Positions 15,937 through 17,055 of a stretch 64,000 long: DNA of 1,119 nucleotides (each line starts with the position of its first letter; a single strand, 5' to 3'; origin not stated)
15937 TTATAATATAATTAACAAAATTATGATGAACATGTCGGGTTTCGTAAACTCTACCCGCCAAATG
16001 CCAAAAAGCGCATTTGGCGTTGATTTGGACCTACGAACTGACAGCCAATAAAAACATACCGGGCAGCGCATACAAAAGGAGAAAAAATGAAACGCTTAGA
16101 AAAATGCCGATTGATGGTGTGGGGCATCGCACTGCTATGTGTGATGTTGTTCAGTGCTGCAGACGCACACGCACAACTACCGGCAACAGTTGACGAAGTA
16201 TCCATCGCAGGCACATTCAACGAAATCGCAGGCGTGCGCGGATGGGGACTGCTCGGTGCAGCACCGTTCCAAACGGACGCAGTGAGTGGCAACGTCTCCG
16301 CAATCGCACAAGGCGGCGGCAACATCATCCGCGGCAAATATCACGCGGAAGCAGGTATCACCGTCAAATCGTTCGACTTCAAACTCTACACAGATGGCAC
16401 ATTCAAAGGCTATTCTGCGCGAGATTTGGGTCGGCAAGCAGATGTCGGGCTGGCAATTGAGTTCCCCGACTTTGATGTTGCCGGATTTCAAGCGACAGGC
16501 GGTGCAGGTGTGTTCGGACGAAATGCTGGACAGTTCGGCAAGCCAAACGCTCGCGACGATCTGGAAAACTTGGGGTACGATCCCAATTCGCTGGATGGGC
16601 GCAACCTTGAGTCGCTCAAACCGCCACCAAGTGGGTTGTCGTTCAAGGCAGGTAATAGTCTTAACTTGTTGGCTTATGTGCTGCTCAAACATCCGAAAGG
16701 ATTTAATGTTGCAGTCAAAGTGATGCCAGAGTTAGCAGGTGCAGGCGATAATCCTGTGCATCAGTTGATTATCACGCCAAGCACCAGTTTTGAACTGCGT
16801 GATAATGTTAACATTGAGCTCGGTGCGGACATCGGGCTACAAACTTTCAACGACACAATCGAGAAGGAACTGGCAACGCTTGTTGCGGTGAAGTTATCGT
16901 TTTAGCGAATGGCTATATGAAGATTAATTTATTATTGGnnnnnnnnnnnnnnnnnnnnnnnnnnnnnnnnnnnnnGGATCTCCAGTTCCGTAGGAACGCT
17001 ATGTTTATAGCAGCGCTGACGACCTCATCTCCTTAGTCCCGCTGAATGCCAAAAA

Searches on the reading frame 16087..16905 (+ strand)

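Call 35: search_protein_families(library=pfam, proteins=[window:16087-16905:+], max_evalue=0.01)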
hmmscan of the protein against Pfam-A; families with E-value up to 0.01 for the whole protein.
window:16087-16905:+ (272 aa): 1 family
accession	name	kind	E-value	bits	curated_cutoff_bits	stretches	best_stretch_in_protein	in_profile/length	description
PF11466.13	Doppel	-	0.0026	17.8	25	1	8-23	4-19/30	Prion-like protein Doppel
